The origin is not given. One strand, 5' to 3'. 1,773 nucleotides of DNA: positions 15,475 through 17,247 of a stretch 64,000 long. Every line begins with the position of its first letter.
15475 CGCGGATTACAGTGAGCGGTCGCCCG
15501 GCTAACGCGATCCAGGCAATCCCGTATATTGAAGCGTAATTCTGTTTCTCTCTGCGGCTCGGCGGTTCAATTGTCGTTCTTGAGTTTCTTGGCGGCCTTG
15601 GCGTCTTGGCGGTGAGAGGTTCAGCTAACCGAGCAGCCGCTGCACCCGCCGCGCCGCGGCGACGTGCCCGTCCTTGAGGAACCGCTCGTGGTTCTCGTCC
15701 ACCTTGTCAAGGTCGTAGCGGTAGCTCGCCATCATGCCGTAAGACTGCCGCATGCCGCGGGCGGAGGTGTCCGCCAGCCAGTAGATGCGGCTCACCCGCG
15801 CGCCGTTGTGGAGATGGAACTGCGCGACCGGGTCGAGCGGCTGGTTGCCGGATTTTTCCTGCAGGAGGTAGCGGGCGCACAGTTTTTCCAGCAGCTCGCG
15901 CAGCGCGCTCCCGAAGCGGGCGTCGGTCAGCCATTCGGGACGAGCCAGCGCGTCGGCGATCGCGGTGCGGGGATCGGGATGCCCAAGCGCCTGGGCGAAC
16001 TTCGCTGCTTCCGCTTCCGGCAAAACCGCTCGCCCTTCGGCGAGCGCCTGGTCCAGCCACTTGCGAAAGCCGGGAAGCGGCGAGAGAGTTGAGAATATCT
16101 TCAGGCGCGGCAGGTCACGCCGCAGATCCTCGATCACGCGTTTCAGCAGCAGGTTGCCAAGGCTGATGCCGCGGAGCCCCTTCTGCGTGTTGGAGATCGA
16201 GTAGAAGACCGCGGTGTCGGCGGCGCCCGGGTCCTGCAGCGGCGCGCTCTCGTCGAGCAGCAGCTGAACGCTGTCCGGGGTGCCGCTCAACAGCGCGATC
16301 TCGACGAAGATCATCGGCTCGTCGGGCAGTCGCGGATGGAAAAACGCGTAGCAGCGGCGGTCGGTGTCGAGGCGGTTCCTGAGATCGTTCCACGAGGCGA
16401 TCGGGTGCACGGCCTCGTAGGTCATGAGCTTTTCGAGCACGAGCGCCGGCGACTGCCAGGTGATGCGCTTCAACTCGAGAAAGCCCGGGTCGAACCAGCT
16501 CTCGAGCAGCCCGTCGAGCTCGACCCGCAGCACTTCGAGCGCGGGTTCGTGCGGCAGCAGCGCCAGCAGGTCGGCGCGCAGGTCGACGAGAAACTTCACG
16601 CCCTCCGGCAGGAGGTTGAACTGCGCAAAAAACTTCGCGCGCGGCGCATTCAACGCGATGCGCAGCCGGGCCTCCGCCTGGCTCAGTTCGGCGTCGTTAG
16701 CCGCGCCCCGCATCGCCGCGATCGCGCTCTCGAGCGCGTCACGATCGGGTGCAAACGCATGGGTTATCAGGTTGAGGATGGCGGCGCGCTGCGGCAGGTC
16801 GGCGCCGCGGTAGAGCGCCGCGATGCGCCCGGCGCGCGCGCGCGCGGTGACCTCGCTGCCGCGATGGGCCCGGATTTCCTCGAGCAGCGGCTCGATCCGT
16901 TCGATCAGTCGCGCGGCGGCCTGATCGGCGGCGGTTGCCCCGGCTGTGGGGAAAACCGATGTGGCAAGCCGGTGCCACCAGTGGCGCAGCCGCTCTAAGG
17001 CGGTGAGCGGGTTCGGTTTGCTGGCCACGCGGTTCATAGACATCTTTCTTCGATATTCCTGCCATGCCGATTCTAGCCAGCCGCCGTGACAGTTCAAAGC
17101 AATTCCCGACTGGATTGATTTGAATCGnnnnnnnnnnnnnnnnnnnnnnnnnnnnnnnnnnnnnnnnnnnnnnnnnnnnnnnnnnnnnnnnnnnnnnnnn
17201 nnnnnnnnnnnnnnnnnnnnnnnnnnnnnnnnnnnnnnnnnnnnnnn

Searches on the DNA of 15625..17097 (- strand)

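Call 29: search_with_rna_model(model_id=R1, sources=[L001, L002, L003, L004, L005, L006, L007, L008, L009, L010, L011, L012, L013, L014, L015, L016, L017, L018, L019, L024], max_evalue=1)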
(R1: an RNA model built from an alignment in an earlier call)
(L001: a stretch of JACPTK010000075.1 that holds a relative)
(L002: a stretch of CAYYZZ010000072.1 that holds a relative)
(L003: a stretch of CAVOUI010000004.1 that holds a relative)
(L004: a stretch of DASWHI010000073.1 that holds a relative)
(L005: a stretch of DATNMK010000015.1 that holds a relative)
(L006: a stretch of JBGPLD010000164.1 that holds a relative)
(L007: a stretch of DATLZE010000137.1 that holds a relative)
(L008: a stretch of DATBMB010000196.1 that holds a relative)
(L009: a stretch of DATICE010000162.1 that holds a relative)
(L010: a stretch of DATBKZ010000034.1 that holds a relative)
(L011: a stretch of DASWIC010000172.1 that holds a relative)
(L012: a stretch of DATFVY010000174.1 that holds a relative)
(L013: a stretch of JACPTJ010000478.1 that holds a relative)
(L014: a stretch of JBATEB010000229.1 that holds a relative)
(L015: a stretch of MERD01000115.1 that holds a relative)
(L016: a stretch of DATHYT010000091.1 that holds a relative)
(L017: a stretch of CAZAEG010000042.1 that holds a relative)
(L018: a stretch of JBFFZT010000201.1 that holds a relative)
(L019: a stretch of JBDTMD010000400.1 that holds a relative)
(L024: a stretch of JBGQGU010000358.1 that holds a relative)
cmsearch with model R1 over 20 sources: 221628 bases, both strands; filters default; matches with E-value up to 1: 19.
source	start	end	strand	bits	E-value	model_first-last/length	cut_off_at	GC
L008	11673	11750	+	70.6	1.6e-17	1-82/82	no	0.72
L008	12360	12437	+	66.4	2.5e-16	1-82/82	no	0.68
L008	12947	13042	+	63.2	2.1e-15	1-82/82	no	0.7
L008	14975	15056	+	41.1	5.1e-09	1-82/82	no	0.71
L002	8769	8824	+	34.3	4.4e-07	1-82/82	no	0.68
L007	10994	11057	-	32.3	1.7e-06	1-82/82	no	0.69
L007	9615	9702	-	31.6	2.7e-06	5-78/82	no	0.77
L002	8030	8085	+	27.8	3.3e-05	1-82/82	no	0.57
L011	11057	11143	+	25.6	0.00014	3-80/82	no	0.7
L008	11673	11750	-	23.9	0.00043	1-82/82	no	0.72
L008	12947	13042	-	21.7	0.0019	1-82/82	no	0.7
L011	11557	11619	+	17.5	0.031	1-82/82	no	0.68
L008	8297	8377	+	16.6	0.054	1-82/82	no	0.72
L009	1885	1971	-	16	0.08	1-82/82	no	0.67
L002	9650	9729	-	13.6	0.39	1-82/82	no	0.71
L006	3893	3960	+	13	0.59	1-82/82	no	0.75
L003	13037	13092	-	12.9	0.63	7-76/82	no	0.68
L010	13249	13313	+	12.7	0.74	1-82/82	no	0.72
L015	8291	8355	-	12.4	0.9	1-82/82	no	0.74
